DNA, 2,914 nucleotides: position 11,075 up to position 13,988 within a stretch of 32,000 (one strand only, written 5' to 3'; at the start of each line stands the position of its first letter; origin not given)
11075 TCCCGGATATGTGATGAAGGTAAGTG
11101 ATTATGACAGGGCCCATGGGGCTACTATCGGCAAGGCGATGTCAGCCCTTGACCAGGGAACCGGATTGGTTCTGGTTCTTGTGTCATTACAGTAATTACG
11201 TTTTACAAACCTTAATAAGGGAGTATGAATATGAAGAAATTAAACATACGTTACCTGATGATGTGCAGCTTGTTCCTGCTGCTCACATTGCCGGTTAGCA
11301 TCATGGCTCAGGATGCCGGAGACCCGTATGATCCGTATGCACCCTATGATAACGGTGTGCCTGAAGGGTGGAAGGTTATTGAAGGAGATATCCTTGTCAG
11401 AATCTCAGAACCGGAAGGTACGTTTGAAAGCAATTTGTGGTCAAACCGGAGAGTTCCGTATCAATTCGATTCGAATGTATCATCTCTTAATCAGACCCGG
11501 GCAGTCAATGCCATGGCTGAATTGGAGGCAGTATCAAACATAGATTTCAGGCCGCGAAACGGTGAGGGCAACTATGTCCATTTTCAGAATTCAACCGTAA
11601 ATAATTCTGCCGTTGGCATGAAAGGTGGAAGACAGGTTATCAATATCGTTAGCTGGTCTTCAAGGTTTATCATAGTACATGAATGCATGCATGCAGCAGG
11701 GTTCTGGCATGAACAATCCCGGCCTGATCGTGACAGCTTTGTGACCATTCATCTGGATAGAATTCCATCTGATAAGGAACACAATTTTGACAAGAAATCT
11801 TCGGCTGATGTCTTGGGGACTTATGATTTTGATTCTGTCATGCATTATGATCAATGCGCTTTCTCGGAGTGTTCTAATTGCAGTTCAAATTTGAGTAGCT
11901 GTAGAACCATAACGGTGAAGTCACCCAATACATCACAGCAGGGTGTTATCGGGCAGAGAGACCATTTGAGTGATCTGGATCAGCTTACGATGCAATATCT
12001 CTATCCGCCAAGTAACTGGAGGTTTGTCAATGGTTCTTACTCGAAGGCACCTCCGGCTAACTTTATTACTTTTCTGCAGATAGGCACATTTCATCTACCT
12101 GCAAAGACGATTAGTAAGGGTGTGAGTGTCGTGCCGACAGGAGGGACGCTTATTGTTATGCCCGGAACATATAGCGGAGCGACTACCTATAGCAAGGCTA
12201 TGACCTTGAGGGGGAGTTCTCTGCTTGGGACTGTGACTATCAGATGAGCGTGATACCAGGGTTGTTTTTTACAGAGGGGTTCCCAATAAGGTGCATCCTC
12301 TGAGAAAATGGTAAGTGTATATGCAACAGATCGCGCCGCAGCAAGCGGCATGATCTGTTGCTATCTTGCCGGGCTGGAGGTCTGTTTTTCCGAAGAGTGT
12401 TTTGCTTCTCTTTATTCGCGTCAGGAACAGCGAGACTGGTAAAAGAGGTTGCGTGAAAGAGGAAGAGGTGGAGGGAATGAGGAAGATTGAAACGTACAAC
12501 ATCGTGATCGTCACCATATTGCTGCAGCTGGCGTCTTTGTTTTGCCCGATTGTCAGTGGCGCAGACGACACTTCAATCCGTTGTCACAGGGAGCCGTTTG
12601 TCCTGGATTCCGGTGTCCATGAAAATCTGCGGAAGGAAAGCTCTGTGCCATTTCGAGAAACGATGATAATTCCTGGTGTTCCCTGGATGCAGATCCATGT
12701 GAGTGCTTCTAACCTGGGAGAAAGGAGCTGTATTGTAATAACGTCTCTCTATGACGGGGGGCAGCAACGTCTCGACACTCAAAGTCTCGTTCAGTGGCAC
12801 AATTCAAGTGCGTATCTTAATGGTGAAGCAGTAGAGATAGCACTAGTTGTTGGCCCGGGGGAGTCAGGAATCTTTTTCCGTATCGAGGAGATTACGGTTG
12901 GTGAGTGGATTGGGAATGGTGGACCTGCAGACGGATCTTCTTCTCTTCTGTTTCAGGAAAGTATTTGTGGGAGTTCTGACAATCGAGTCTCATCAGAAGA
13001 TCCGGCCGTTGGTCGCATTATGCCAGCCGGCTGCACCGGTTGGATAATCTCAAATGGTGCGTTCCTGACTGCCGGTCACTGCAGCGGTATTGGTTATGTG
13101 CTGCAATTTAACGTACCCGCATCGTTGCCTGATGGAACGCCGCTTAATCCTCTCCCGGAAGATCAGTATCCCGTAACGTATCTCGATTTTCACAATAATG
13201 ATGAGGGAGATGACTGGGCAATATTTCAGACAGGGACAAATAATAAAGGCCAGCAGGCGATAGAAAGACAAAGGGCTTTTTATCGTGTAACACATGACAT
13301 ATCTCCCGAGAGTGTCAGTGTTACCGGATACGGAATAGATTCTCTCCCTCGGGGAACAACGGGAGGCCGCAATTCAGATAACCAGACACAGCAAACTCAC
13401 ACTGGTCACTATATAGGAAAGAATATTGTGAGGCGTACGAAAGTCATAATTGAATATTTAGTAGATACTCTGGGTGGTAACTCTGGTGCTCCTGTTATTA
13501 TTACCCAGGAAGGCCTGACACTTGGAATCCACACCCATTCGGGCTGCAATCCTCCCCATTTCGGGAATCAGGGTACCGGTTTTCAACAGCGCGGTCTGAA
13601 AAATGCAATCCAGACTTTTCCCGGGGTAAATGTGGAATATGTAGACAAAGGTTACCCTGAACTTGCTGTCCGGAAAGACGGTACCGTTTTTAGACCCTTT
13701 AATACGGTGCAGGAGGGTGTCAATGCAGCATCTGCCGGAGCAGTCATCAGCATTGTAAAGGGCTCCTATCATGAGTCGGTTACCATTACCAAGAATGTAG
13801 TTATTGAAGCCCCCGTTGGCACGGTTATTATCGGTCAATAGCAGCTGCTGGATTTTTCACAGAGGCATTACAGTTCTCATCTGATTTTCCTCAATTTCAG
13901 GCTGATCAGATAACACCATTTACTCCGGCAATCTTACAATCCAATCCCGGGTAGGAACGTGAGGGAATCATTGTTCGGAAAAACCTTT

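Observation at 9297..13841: Secreted three-gene module: collagen-repeat fibre protein, pro-astacin and trypsin-fold protease, possibly a bacterial 'procollagen plus processing protease' unit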

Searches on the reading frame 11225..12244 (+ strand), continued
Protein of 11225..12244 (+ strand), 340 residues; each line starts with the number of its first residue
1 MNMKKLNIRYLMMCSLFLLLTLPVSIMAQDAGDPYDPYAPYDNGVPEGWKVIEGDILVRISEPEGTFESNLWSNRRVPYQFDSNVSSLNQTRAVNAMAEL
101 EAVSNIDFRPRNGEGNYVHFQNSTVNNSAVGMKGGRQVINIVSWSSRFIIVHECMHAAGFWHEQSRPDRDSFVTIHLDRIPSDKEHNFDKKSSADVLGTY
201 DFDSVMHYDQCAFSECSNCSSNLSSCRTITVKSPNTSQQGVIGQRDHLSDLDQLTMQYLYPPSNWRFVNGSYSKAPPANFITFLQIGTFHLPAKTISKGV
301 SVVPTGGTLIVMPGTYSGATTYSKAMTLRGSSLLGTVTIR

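Call 27: search_solved_structures(query=window:11231-12244:+, max_evalue=0.001, show_alignments=2)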
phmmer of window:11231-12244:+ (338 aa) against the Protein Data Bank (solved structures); distinct sequences matched with E-value up to 0.001: 17.
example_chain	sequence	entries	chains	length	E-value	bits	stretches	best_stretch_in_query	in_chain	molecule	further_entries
4gwm_A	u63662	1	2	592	1.4e-25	93.2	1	46-262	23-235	Meprin A subunit beta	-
7aq1_A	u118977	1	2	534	6.2e-25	91.1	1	74-262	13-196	Meprin B subunit beta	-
7auw_A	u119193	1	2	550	6.7e-25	91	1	74-262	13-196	Meprin A subunit beta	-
4gwn_A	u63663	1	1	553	6.8e-25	91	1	74-262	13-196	Meprin A subunit beta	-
7uab_A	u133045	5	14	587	9.8e-25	90.5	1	44-256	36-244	Meprin A subunit alpha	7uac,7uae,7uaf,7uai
3lqb_A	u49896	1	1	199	1.1e-21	80.5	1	71-258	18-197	LOC792177 protein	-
3edi_A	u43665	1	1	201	3.3e-21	78.9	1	68-248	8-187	Tolloid-like protein 1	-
6ht9_A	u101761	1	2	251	3.6e-21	78.8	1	64-212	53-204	Astacin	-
1ast_A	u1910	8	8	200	8.8e-21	77.5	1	67-212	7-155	ASTACIN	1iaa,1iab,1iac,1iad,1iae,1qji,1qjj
6saz_A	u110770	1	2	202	9e-21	77.5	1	67-212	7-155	Astacin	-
3edg_A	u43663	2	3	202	9.1e-21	77.4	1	68-218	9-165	Bone morphogenetic protein 1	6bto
6bsl_A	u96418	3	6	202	9.2e-21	77.4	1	68-218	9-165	Bone morphogenetic protein 1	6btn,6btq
3edh_A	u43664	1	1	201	9.3e-21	77.4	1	68-218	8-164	Bone morphogenetic protein 1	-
6bsm_A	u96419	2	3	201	9.6e-21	77.4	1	68-217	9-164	Bone morphogenetic protein 1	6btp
3lq0_A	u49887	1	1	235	6.8e-20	74.6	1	66-212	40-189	ProAstacin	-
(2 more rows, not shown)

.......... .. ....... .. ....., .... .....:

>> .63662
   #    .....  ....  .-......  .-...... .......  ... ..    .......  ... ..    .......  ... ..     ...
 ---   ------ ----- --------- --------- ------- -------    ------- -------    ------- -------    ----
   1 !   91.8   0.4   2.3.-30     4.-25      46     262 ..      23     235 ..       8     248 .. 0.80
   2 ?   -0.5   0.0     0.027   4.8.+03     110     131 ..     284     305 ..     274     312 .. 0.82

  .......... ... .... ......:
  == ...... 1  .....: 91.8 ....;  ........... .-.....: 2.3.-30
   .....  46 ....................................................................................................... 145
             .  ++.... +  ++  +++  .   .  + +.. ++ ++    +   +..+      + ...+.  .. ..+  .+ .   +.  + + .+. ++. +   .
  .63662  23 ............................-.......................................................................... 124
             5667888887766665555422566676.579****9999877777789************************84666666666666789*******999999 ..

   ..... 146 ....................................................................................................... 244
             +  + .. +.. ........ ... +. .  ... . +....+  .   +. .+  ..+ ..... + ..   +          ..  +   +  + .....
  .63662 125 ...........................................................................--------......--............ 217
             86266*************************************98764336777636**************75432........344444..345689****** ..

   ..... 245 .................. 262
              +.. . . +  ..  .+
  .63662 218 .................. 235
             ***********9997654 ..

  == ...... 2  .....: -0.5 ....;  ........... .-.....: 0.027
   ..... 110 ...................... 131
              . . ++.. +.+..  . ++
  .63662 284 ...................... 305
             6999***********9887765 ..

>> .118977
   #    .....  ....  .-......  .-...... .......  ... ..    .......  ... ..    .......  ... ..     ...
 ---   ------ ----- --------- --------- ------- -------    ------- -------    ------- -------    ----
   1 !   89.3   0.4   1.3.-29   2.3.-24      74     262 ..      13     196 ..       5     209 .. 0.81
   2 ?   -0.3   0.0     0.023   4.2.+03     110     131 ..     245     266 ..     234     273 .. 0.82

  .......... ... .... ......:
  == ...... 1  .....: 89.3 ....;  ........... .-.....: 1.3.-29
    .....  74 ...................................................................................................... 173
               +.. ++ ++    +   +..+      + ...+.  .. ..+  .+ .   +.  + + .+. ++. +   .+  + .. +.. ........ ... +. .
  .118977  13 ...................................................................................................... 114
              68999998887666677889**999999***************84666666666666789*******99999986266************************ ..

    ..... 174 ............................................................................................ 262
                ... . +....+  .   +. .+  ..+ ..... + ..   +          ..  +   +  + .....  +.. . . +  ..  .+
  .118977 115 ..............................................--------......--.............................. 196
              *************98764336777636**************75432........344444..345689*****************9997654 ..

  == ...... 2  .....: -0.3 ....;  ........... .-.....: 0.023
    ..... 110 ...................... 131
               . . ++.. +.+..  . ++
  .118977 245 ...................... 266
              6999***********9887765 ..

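Call 66: predict_structure(alignment_id=A1)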
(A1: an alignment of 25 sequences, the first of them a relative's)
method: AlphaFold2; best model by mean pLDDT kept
length: 338 residues; sequences in the alignment: 25
mean_pLDDT: 86.2   pTM: 0.80
mean pLDDT of the five models: 86.2, 81.4, 80.0, 78.7, 75.1
residues with pLDDT >= 90: 182; 70-90: 115; 50-70: 29; < 50: 12
segments of 3 or more residues with pLDDT < 50: 21-28
pLDDT, mean of each block of 10 residues (from residue 1): 62 61 46 83 87 86 64 94 98 97 96 96 93 93 94 91 87 94 86 83 83 91 93 91 86 92 92 80 84 92 96 82 90 86
secondary structure, 60 per line:
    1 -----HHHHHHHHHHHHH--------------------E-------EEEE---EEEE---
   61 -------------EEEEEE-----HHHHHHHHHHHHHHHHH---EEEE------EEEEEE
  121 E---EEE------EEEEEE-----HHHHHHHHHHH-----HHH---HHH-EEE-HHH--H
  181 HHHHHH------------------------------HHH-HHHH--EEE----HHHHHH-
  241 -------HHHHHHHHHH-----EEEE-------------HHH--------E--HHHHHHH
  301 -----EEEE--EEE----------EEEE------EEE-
elements in order: H6-18 E47-50 E54-57 E74-79 H85-101 E105-108 E115-121 E125-127 E134-139 H145-155 E171-173 H180-186 H221-224 E227-229 H234-239 H248-257 E263-266 H294-300 E306-309 E312-314 E325-328 E335-337

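Call 71: fold_search(model_id=the predicted structure, library=pdb)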
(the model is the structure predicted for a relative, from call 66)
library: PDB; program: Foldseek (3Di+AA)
matches with E <= 10: 329; with E <= 0.001: 31
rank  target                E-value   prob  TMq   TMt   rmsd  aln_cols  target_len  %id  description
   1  3lq0                  2.5e-14  1.00  0.54  0.76   4.7       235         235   29  Zymogen structure of crayfish astacin metallopeptidase (released 2010-02-23)
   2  4gwm_B                6.0e-14  1.00  0.54  0.34   2.6       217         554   33  Crystal structure of human promeprin beta (released 2012-09-19)
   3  4gwm_A                6.4e-14  1.00  0.54  0.34   2.4       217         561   33  Crystal structure of human promeprin beta (released 2012-09-19)
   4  3lqb                  1.0e-13  1.00  0.48  0.80   3.6       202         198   30  Crystal structure of the hatching enzyme ZHE1 from the zebrafish Danio rerio (released 2010-09-08)
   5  7uab_H                2.4e-13  1.00  0.50  0.31   3.3       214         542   32  Human pro-meprin alpha (zymogen state) (released 2022-11-02)
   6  1ast                  3.5e-13  1.00  0.50  0.83   2.4       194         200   31  STRUCTURE OF ASTACIN AND IMPLICATIONS FOR ACTIVATION OF ASTACINS AND ZINC-LIGATION OF COLLAGENASES (released 1994-07-31)
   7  7uac_H                4.4e-13  1.00  0.52  0.33   2.7       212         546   33  Human pro-meprin alpha (zymogen state) (released 2022-11-02)
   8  7uae_A                5.8e-13  1.00  0.50  0.32   3.0       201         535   33  Human meprin alpha (active state) (released 2022-11-02)
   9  3vtg                  6.5e-13  1.00  0.49  0.81   3.9       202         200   30  High choriolytic enzyme 1 (HCE-1), a hatching enzyme zinc-protease from Oryzias latipes (Medaka fish) (released 2013-06-05)
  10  8a28_A                7.7e-13  1.00  0.53  0.47   3.1       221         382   25  Structure of the astacin zymogen of LAST-MAM from Limulus polyphemus (released 2022-10-19)
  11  6ht9_A                8.1e-13  1.00  0.50  0.81   2.6       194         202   31  Mouse fetuin-B in complex with crayfish astacin (released 2019-03-13)
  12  3edg                  1.1e-12  1.00  0.49  0.84   2.1       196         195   34  Crystal structure of bone morphogenetic protein 1 protease domain (released 2008-09-16)
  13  7uab_E                1.1e-12  1.00  0.48  0.30   3.3       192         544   34  Human pro-meprin alpha (zymogen state) (released 2022-11-02)
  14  3edh                  1.1e-12  1.00  0.51  0.83   2.4       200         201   32  Crystal structure of bone morphogenetic protein 1 protease domain in complex with partially bound DMSO (released 2008-09-16)
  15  7uaf_D                1.4e-12  1.00  0.49  0.32   2.4       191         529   33  Human meprin alpha inhibitory complex with compound 10d (N~3~,N~3~-bis[(2H-1,3-benzodioxol-5-yl)methyl]-N-hydroxy-beta (released 2022-11-02)
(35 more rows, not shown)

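Call 113: search_protein_families(library=pfam, proteins=[L003:12412-13758:+, L007:14539-15597:+, L003:9189-10766:+, L046:6746-8035:+, L024:10609-12369:+, L009:6038-7444:+, L022:8738-10222:+], max_evalue=0.01)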
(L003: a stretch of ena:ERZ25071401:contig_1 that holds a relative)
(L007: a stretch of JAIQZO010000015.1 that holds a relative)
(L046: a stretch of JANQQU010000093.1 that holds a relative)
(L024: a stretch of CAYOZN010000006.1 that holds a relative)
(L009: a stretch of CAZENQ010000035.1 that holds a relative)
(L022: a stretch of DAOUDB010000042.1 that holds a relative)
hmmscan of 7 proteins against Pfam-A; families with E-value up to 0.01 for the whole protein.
L003:12412-13758:+ (449 aa): 0 families

L007:14539-15597:+ (353 aa): 0 families

L003:9189-10766:+ (526 aa): 3 families
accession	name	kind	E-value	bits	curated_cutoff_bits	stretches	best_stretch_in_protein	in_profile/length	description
PF07602.17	DUF1565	-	6.2e-05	22.9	20.3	1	466-504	8-46/257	Protein of unknown function (DUF1565)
PF00089.32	Trypsin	-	7.8e-05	23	20.6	1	228-422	21-202/220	Trypsin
PF13365.12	Trypsin_2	-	0.00085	20.5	27.6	1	230-410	1-140/144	Trypsin-like peptidase domain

L046:6746-8035:+ (430 aa): 0 families

L024:10609-12369:+ (587 aa): 2 families
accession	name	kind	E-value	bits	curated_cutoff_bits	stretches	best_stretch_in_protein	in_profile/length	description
PF00089.32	Trypsin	-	1.3e-06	28.9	20.6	1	306-488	24-205/220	Trypsin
PF13365.12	Trypsin_2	-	0.0034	18.6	27.6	1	309-468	1-135/144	Trypsin-like peptidase domain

L009:6038-7444:+ (469 aa): 2 families
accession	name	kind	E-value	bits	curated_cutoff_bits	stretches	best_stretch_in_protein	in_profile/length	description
PF13365.12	Trypsin_2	-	3.4e-07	31.5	27.6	1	184-349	1-134/144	Trypsin-like peptidase domain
PF00089.32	Trypsin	-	1.4e-06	28.8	20.6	1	183-374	26-206/220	Trypsin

L022:8738-10222:+ (495 aa): 2 families
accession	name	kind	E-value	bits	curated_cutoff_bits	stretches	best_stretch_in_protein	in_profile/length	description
PF13365.12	Trypsin_2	-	9.9e-09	36.5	27.6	1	212-391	1-144/144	Trypsin-like peptidase domain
PF00089.32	Trypsin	-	3.9e-08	33.8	20.6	1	211-401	26-205/220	Trypsin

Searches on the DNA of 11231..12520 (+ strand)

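Call 13: search_rna_families(source=window, start=12200, end=12520, threshold=evalue, max_evalue=10, show_alignments=2)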
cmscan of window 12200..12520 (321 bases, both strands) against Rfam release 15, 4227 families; matches with E-value up to 10: 1.
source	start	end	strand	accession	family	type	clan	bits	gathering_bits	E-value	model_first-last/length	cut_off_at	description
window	12470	12493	+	RF01322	CRISPR-DR9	Gene; CRISPR;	-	12.8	45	7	1-37/37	no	CRISPR RNA direct repeat element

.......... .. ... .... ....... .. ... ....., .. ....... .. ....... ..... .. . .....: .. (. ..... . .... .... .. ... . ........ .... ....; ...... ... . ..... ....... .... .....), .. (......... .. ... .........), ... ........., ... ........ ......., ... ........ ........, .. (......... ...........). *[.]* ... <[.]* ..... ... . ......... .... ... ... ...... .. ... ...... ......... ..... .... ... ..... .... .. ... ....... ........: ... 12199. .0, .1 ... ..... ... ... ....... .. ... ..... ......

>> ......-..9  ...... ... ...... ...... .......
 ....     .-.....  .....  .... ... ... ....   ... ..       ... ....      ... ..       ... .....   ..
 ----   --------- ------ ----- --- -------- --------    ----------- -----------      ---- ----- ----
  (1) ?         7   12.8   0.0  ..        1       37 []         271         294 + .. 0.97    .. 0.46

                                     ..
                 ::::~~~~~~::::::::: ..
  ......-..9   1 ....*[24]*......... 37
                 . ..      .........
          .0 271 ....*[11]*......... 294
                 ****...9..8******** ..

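Call 54: search_rna_families(sources=[L003, L004, L005, L006, L007], threshold=gathering)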
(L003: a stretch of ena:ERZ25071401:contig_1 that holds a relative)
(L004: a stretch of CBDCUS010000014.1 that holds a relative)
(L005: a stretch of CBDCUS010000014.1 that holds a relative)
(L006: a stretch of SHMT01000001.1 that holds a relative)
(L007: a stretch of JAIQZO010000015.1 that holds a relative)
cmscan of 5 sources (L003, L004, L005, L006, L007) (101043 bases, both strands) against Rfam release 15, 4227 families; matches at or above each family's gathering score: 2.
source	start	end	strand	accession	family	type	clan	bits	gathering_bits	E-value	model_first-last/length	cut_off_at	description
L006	7869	8015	+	RF01051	c-di-GMP-I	Cis-reg; riboswitch;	CL00126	51.8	35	4.9e-07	1-87/87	no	c-di-GMP-I riboswitch aptamer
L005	7745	7888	+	RF01051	c-di-GMP-I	Cis-reg; riboswitch;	CL00126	51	35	7.6e-07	1-87/87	no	c-di-GMP-I riboswitch aptamer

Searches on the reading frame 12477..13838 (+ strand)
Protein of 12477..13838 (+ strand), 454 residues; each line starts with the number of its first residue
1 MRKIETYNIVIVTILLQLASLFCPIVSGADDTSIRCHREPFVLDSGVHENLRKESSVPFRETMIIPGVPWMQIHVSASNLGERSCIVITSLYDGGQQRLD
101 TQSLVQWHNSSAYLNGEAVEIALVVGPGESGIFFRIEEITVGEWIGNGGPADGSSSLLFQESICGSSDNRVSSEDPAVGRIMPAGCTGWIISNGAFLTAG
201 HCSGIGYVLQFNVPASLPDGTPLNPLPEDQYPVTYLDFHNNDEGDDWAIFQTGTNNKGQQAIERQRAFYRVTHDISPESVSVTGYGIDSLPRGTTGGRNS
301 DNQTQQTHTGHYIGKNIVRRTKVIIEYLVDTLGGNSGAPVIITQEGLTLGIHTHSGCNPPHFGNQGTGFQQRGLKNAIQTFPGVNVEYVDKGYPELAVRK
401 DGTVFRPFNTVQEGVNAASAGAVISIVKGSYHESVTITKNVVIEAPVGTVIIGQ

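Call 3: search_protein_families(library=pfam, proteins=[window:12477-13838:+], max_evalue=0.1)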
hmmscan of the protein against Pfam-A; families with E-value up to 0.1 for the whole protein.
window:12477-13838:+ (454 aa): 2 families
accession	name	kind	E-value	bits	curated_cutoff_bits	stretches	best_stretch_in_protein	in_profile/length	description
PF00089.32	Trypsin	-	4.4e-07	30.4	20.6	1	185-362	26-206/220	Trypsin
PF13365.12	Trypsin_2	-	4.9e-05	24.5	27.6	1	186-351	1-144/144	Trypsin-like peptidase domain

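Call 4: search_protein_families(library=ncbifam, proteins=[window:12477-13838:+], max_evalue=0.1)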
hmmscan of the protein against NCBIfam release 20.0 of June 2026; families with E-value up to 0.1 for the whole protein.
window:12477-13838:+ (454 aa): 1 family
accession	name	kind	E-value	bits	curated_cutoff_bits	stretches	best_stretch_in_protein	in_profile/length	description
TIGR04247.1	NosD_copper_fam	subfamily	0.0019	16.8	300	1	412-454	2-44/377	nitrous oxide reductase family maturation protein NosD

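Call 28: search_solved_structures(query=window:12477-13838:+, max_evalue=1, show_alignments=2)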
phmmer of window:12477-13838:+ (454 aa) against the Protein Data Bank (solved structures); distinct sequences matched with E-value up to 1: 0.
